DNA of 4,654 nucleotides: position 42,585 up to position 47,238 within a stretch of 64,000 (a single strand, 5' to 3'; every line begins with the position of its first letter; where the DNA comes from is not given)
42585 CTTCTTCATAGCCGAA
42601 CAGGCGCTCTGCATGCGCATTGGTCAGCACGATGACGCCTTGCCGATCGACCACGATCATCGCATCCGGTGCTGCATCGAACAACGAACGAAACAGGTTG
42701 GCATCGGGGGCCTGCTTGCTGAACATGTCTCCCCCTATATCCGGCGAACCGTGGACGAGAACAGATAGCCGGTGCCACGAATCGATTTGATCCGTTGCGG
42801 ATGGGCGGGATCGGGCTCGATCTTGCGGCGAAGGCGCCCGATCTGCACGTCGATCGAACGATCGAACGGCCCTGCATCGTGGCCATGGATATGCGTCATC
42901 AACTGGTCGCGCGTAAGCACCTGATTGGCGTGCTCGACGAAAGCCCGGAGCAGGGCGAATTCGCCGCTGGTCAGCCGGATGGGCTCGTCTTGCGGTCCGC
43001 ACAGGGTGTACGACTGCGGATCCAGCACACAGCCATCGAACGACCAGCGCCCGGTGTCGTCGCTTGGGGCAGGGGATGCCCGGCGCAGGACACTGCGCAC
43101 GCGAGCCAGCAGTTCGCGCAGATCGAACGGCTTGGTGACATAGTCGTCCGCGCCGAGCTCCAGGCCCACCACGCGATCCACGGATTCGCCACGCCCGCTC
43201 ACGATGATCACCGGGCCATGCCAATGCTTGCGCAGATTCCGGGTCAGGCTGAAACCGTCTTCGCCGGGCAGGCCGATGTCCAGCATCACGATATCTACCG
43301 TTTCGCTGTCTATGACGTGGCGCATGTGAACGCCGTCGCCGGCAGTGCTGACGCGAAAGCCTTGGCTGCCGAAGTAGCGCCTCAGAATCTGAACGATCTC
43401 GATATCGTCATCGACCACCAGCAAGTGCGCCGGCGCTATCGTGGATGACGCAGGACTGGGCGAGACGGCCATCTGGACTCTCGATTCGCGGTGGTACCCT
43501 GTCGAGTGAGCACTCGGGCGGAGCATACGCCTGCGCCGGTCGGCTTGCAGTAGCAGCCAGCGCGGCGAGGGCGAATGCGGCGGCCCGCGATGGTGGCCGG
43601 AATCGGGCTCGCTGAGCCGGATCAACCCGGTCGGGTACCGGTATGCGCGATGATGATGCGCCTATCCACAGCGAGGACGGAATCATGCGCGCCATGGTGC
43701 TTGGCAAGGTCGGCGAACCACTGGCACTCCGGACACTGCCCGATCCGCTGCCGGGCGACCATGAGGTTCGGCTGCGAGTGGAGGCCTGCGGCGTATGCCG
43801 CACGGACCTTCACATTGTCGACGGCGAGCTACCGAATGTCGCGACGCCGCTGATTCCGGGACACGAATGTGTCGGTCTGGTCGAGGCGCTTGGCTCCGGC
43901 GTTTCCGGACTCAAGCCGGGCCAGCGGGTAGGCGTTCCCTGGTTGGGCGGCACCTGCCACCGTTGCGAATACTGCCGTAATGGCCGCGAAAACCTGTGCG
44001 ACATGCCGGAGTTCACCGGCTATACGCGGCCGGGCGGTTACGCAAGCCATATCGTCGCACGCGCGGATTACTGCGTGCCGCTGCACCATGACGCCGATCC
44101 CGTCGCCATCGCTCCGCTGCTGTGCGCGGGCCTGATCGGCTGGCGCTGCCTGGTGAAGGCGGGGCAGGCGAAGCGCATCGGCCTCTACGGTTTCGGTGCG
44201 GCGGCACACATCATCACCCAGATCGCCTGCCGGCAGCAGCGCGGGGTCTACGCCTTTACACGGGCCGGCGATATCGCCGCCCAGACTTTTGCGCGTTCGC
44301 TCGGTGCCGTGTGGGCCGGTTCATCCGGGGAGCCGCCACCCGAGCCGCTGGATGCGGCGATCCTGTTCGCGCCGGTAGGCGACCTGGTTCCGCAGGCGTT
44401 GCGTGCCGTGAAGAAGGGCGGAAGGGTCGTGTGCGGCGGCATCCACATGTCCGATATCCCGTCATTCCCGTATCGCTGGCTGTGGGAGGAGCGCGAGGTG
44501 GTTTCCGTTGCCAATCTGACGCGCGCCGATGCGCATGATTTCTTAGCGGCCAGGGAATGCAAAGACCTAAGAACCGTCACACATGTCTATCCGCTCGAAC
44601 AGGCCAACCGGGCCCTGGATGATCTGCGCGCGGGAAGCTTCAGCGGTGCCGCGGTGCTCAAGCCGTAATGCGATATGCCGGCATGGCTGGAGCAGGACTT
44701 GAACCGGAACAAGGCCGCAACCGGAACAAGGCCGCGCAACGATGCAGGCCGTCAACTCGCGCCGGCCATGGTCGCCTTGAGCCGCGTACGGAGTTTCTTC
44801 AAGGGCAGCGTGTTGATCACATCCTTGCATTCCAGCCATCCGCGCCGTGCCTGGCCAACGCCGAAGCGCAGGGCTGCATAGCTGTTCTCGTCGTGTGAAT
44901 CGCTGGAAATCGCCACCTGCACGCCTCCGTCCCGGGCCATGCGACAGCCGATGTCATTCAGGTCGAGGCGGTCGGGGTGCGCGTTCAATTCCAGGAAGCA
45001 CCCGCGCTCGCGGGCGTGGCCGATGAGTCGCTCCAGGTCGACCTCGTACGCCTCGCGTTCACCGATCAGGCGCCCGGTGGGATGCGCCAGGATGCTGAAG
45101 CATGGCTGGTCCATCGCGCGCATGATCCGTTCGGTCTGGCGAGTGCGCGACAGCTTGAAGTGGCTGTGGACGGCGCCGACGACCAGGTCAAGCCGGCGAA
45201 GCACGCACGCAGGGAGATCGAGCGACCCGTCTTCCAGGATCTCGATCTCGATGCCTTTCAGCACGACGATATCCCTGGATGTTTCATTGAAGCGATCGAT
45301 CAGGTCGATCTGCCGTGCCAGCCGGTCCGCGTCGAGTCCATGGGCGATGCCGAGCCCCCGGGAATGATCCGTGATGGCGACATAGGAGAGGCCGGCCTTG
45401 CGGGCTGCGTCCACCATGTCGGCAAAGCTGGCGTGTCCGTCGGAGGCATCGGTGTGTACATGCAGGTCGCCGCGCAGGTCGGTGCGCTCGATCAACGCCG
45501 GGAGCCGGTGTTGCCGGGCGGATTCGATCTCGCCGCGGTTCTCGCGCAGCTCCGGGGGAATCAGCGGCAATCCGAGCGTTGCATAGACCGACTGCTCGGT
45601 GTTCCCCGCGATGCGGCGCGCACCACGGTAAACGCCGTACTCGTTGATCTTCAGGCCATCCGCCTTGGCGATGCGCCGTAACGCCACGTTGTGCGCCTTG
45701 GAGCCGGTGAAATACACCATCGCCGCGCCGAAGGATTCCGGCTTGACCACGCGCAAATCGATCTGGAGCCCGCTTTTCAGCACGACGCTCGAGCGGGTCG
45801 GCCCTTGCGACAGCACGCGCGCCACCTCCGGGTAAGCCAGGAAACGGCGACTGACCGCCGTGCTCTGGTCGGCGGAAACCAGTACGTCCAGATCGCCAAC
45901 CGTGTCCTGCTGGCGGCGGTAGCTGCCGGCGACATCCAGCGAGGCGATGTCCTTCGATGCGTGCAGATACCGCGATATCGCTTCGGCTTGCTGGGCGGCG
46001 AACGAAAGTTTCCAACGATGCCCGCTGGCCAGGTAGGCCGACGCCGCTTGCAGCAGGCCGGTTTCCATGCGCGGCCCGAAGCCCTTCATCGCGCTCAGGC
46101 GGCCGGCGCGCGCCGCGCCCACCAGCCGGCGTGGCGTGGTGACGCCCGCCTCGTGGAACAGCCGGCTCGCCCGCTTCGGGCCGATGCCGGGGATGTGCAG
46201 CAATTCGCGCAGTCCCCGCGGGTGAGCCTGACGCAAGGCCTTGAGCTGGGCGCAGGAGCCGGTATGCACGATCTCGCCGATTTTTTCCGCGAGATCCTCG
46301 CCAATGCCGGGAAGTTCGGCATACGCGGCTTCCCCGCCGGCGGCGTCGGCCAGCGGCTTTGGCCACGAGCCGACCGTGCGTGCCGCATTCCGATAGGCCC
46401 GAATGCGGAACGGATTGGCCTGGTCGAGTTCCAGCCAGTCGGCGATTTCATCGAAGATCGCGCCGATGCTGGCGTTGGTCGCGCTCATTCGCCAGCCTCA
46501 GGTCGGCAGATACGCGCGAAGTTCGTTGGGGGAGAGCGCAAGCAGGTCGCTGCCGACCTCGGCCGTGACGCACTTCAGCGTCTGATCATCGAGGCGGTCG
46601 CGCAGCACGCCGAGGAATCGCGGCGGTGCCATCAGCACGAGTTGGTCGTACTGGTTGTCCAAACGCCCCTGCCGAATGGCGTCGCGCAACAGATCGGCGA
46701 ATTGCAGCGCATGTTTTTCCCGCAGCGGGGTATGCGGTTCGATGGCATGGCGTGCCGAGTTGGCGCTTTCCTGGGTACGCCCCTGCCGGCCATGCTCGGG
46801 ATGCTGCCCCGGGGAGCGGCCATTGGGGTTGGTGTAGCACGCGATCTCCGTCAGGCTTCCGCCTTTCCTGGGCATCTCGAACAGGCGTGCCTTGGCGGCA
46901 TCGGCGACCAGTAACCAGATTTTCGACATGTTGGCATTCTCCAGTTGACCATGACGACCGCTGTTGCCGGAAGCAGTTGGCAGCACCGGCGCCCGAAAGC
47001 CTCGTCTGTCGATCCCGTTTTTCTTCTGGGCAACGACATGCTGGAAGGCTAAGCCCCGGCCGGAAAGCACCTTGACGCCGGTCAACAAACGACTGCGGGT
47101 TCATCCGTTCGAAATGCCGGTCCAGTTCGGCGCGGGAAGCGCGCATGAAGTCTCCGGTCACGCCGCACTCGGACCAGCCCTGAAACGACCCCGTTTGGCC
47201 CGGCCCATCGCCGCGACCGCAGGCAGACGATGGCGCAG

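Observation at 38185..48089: Self-contained FNR/FixK-box regulon: usp, adh, BON and PolX genes clustered with their own regulators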

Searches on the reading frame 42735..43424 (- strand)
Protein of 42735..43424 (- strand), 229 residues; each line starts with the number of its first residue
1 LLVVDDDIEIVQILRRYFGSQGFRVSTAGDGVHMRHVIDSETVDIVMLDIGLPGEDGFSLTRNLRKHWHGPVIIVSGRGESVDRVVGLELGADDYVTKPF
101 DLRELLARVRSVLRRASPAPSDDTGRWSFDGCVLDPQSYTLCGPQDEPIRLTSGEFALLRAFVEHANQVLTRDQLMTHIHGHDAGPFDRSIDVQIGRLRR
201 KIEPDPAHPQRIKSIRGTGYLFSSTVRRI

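Call 39: search_solved_structures(query=window:42735-43424:-, max_evalue=1e-20)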
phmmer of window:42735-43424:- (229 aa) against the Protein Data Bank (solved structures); distinct sequences matched with E-value up to 1e-20: 45.
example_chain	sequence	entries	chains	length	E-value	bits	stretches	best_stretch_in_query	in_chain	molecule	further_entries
2oqr_A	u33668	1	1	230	1.4e-40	142.4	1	2-221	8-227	Sensory transduction protein regX3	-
2gwr_A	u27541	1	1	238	2.8e-37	131.6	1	2-221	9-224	DNA-binding response regulator mtrA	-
9ji3_J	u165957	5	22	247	1.6e-36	129.1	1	2-222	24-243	DNA-binding response regulator | Possible two component system response transcriptional positive regulator PhoP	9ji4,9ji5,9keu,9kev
3r0j_A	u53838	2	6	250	1.6e-36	129.1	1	2-222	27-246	POSSIBLE TWO COMPONENT SYSTEM RESPONSE TRANSCRIPTIONAL POSITIVE REGULATOR PHOP | Response regulator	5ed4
9dvt_R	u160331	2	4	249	7.1e-36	127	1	2-222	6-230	DNA-binding dual master transcriptional regulator RpaA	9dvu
4kfc_A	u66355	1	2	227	5.3e-35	124.1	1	2-222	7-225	KDP operon transcriptional regulatory protein KdpE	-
4b09_A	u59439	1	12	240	7.6e-35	123.6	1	2-226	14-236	TRANSCRIPTIONAL REGULATORY PROTEIN BAER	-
4kny_A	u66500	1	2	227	1e-34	123.2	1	2-222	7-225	KDP operon transcriptional regulatory protein KdpE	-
6lgq_D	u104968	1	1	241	1.3e-34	122.9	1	2-222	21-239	DNA-binding response regulator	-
1ys6_A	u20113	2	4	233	1.7e-34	122.5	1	2-222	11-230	Transcriptional regulatory protein prrA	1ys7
9ket_J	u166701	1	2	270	2.7e-33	118.6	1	41-222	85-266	Possible two component system response transcriptional positive regulator PhoP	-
1zgz_A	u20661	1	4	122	7.6e-30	107.3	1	3-115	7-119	TorCAD operon transcriptional regulatory protein torR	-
1kgs_A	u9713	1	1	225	9.4e-30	107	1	2-221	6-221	DNA BINDING RESPONSE REGULATOR D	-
5e3j_A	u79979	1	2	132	2.2e-27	99.2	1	2-117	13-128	Response regulator RstA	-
5hm6_A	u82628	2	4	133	2.2e-27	99.2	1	2-117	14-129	BfmR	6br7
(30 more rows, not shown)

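Call 45: search_dna_similar(query=window:42735-43424:-, collection=plasmids, mode=protein, max_rows=40, max_evalue=1e-30)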
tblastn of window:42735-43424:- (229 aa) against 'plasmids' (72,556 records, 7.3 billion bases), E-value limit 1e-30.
Records with a match: 1048; places in all: 1288; records where one place covers at least 80% of the query: 1048.
Best place of each record, by identity: <60% 1048.
By first word of the organism name: Rhizobium 167; Agrobacterium 153; Sinorhizobium 141; Ralstonia 132; Azospirillum 29; Paracoccus 20; Phaeobacter 18; Escherichia 17; Sphingobium 15; Ensifer 13; and 105 more.
By predicted mobility (MOB-suite, as given by PLSDB): non-mobilizable 525; conjugative 296; mobilizable 227.
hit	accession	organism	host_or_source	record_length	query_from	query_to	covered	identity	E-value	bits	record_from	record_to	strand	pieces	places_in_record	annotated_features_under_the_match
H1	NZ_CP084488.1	Ensifer adhaerens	cellculture,soil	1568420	1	228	100%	54.3%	1e-57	203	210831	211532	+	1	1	none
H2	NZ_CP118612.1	Ensifer adhaerens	Pure isolate,Rhizosphere of Cyperus ...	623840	1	224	98%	54.1%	8e-58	204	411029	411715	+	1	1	response regulator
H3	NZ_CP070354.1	Ensifer sp. PDNC004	cell culture,Plastic debris in ...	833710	1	224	98%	53.7%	7e-58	204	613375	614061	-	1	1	response regulator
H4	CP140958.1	Sinorhizobium meliloti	Medicago lupulina,whole organism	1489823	1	228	100%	51.1%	1e-56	200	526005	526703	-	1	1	response regulator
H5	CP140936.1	Sinorhizobium meliloti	Medicago lupulina,whole organism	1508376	1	228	100%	51.1%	1e-56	200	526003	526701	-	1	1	response regulator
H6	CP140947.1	Sinorhizobium meliloti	Medicago lupulina,whole organism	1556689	1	228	100%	51.1%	1e-56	200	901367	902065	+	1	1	response regulator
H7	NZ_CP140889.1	Sinorhizobium medicae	Medicago lupulina,whole organism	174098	1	228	100%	51.1%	2e-56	199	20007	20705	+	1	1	response regulator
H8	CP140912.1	Sinorhizobium medicae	Medicago lupulina,whole organism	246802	1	228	100%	51.1%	2e-56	199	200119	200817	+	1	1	response regulator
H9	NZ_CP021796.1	Sinorhizobium meliloti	Medicago sativa,Single Cell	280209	1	228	100%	51.1%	2e-56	199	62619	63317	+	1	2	response regulator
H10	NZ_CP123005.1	Sinorhizobium meliloti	Medicago sativa,cell culture,nodules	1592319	1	228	100%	51.1%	3e-56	199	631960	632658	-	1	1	none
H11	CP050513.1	Sinorhizobium meliloti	Medicago sativa,cell culture,root nodule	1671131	1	228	100%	51.1%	3e-56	199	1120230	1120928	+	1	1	response regulator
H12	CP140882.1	Sinorhizobium meliloti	Medicago lupulina,whole organism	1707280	1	228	100%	51.1%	3e-56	199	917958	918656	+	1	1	response regulator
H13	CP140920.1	Sinorhizobium meliloti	Medicago lupulina,whole organism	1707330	1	228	100%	51.1%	3e-56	199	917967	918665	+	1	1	response regulator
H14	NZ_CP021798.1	Sinorhizobium meliloti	Medicago sativa,Single Cell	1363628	1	228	100%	50.8%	1e-44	205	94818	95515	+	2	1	none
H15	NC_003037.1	Sinorhizobium meliloti 1021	-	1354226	1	228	100%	50.8%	1e-44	205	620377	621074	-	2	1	none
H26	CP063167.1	Variovorax paradoxus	-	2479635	1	222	97%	52.0%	2e-58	205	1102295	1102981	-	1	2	response regulator transcription factor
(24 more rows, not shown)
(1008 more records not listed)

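Call 46: get_annotated_region(hit=H2, flank=9000)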
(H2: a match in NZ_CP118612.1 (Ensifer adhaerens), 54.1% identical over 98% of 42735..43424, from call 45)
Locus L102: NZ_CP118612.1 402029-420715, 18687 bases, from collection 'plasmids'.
description: Ensifer adhaerens strain CTYH.Ch1 plasmid pCTYH.Ch1_2, complete sequence
organism: Ensifer adhaerens (NCBI taxid 106592)
taxonomy: Bacteria; Pseudomonadota; Alphaproteobacteria; Hyphomicrobiales; Rhizobiaceae; Ensifer; Ensifer adhaerens
host: -; source: Pure isolate,Rhizosphere of Cyperus brevifolius; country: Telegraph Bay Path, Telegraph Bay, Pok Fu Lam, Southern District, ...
typing (MOB-suite, as given by PLSDB): non-mobilizable
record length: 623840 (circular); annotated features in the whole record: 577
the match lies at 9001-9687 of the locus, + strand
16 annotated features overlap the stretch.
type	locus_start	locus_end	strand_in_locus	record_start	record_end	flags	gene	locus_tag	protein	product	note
CDS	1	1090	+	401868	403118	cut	-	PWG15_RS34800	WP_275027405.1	MgtC/SapB family protein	-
CDS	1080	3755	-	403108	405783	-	-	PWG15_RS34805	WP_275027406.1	HAD-IC family P-type ATPase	-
CDS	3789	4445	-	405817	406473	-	-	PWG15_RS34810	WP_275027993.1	BON domain-containing protein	-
CDS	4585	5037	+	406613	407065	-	-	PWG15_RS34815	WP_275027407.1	pyridoxamine 5'-phosphate oxidase family protein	-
CDS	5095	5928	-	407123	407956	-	-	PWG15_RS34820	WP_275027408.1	universal stress protein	-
CDS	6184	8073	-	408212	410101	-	-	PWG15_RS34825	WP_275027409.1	PAS domain-containing sensor histidine kinase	-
CDS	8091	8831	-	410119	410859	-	-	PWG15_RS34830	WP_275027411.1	helix-turn-helix domain-containing protein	GO:0006355 - regulation of DNA-templated transcription [Evidence IEA]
CDS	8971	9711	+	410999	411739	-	-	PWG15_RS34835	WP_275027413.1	response regulator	GO:0000160 - phosphorelay signal transduction system [Evidence IEA]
CDS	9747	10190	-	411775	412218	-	-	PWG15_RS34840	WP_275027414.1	hypothetical protein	-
CDS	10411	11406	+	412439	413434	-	argF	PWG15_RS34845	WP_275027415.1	ornithine carbamoyltransferase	GO:0042450 - arginine biosynthetic process via ornithine [Evidence IEA]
CDS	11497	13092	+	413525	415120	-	-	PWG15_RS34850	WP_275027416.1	MBL fold metallo-hydrolase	-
CDS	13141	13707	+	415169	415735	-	-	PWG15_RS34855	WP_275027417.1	hypothetical protein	-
CDS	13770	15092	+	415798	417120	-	-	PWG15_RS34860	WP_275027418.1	trypsin-like peptidase domain-containing protein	-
CDS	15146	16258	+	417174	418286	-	-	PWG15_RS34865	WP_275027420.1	site-2 protease family protein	-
CDS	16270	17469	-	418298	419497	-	-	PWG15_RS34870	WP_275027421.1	HlyD family efflux transporter periplasmic adaptor subunit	-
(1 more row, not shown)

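Call 47: get_annotated_region(hit=H26, flank=9000)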
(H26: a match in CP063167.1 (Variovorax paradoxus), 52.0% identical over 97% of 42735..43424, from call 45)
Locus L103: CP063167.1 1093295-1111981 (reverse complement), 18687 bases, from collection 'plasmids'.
description: Variovorax paradoxus strain VAI-C plasmid unnamed, complete sequence
organism: Variovorax paradoxus (NCBI taxid 34073)
taxonomy: Bacteria; Pseudomonadota; Betaproteobacteria; Burkholderiales; Comamonadaceae; Variovorax; Variovorax paradoxus
host: -; source: -; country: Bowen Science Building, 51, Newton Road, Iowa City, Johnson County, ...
typing (MOB-suite, as given by PLSDB): non-mobilizable
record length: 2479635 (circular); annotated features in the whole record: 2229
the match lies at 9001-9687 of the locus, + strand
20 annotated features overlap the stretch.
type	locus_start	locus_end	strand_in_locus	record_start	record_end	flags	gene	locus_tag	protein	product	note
CDS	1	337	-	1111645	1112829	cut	-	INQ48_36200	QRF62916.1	fatty acid desaturase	-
CDS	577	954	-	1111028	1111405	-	-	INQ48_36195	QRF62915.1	cytochrome c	-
CDS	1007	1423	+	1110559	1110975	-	-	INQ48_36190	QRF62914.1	YeeE/YedE family protein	-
CDS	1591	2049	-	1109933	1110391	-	-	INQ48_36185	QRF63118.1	universal stress protein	-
CDS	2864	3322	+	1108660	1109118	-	-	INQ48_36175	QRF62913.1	universal stress protein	-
CDS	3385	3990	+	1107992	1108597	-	-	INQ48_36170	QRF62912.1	hypothetical protein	-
CDS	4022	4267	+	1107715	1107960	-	-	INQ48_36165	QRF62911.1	BON domain-containing protein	-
CDS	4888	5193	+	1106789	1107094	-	-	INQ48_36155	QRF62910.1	response regulator transcription factor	-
CDS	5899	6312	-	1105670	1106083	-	-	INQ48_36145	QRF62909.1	hypothetical protein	-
CDS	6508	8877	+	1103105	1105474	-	-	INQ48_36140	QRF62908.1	phosphoketolase family protein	-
CDS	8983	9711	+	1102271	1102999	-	-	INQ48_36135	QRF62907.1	response regulator transcription factor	-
CDS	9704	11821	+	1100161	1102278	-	-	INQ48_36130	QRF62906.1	PAS domain S-box protein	-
CDS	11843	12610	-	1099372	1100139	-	-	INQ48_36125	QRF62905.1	Crp/Fnr family transcriptional regulator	-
CDS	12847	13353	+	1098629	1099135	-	-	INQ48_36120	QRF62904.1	ornithine carbamoyltransferase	-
CDS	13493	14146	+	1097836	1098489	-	-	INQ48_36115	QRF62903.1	BON domain-containing protein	-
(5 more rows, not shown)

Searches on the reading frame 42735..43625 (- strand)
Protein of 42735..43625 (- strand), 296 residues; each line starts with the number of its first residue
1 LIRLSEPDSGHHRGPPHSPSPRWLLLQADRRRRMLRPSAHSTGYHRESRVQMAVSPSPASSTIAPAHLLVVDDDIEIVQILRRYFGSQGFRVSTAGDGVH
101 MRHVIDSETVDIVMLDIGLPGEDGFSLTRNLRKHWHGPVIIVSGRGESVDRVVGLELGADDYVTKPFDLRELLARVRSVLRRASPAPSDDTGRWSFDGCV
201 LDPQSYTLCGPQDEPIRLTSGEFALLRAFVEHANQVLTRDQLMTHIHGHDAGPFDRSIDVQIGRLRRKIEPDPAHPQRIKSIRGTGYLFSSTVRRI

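Call 11: search_protein_families(library=pfam, proteins=[window:42735-43625:-])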
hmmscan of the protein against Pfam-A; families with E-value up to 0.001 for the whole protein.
window:42735-43625:- (296 aa): 2 families
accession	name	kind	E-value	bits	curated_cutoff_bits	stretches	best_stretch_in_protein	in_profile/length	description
PF00072.30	Response_reg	-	4.3e-28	98.1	30.2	1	69-177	2-111/111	Response regulator receiver domain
PF00486.34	Trans_reg_C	-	6.1e-25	87.5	26.2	1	214-289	2-77/77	Transcriptional regulatory protein, C terminal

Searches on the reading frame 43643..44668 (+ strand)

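Call 11: search_protein_families(library=pfam, proteins=[window:43643-44668:+])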
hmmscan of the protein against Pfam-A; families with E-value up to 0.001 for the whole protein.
window:43643-44668:+ (341 aa): 1 family
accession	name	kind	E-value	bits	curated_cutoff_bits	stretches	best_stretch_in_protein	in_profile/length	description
PF08240.17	ADH_N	-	1.5e-31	109.2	23.5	1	38-148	1-103/104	Alcohol dehydrogenase GroES-like domain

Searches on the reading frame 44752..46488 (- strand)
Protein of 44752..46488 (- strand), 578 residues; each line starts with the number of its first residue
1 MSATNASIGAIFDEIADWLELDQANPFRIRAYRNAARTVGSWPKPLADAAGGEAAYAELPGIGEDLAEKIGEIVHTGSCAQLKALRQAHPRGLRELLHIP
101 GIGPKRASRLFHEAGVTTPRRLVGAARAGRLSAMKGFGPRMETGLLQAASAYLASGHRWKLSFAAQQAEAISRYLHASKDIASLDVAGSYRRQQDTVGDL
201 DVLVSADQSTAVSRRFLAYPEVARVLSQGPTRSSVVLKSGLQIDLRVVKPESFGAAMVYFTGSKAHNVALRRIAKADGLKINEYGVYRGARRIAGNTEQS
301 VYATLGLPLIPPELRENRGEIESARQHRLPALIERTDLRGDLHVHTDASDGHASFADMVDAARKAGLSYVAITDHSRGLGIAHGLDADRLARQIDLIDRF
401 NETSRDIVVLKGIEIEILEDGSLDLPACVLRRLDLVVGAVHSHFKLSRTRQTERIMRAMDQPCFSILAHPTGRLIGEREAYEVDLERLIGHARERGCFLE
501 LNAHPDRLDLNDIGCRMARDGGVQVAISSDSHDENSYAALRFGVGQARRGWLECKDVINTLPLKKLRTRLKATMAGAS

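Call 11: search_protein_families(library=pfam, proteins=[window:44752-46488:-])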
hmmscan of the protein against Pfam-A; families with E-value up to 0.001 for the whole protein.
window:44752-46488:- (578 aa): 6 families
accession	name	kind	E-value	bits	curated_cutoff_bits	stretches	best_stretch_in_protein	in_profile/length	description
PF14791.11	DNA_pol_B_thumb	-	7.6e-23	80.6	25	1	256-316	1-63/63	DNA polymerase beta thumb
PF14716.13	HHH_8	-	6.6e-21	74.9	30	1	4-79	2-73/73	Helix-hairpin-helix domain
PF14520.12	HHH_5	-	3.4e-11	43.9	27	1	94-141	2-47/57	Helix-hairpin-helix domain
PF02811.25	PHP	-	8.4e-11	42.9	26.4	1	341-504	1-164/164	PHP domain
PF14792.12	DNA_pol_B_palm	-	2e-06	28.4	25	1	168-213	11-56/113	DNA polymerase beta palm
PF00633.29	HHH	-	0.00058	20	24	0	95-110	12-27/30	Helix-hairpin-helix motif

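Call 90: search_solved_structures(query=window:44752-46488:-, max_evalue=1e-20, show_alignments=1)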
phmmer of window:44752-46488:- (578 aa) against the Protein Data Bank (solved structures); distinct sequences matched with E-value up to 1e-20: 4.
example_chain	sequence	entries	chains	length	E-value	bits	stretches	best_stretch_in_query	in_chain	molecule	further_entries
3au2_A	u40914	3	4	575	2.4e-141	475.3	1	5-573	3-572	DNA polymerase beta family (X family)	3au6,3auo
3b0y_A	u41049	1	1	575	1.8e-140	472.4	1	5-573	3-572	DNA polymerase beta family (X family)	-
3b0x_A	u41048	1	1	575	1.9e-140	472.3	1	5-573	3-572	DNA polymerase beta family (X family)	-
2w9m_A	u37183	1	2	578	9.4e-65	222.5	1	13-562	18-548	POLYMERASE X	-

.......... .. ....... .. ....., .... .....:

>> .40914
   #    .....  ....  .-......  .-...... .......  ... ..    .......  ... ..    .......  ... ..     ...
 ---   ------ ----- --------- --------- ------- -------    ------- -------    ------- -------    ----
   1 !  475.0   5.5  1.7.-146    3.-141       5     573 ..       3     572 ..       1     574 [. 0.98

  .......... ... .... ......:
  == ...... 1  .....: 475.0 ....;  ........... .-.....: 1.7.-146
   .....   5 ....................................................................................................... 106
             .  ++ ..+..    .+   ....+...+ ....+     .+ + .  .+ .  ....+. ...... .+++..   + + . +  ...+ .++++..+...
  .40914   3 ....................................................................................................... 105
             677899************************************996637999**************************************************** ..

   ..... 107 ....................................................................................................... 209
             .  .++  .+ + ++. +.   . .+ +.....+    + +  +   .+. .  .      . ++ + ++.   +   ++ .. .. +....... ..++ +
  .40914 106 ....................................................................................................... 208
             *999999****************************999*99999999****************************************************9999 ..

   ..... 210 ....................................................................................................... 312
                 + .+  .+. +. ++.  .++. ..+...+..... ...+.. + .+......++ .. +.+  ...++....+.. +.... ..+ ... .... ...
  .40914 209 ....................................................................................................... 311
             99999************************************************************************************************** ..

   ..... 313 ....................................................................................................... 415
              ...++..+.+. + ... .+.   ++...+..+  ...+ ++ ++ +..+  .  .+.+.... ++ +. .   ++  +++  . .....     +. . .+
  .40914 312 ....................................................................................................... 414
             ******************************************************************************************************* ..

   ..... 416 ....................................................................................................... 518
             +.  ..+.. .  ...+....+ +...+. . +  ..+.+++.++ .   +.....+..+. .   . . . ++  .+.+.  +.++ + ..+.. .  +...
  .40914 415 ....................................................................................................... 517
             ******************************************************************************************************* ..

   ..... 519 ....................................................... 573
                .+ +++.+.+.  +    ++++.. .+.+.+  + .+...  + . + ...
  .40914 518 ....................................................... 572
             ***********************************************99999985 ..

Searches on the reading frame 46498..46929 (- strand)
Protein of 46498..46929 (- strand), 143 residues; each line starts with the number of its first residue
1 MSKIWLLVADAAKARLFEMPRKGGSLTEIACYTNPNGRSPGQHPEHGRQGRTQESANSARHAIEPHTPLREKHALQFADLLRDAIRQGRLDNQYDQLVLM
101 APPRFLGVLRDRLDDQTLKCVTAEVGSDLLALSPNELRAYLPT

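Call 87: search_solved_structures(query=window:46498-46929:-, max_evalue=1)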
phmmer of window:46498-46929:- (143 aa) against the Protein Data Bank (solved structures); distinct sequences matched with E-value up to 1: 0.

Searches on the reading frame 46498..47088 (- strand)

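Call 11: search_protein_families(library=pfam, proteins=[window:46498-47088:-])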
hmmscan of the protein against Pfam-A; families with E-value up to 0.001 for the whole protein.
window:46498-47088:- (196 aa): 2 families
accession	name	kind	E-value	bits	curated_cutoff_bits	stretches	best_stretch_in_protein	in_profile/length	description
PF10116.14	Host_attach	-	1.7e-33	116.5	26.7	1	58-194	1-138/138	Protein required for attachment to host cells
PF18856.6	baeRF_family12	-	1e-27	97.8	27.7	1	56-192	1-136/138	Bacterial archaeo-eukaryotic release factor family 12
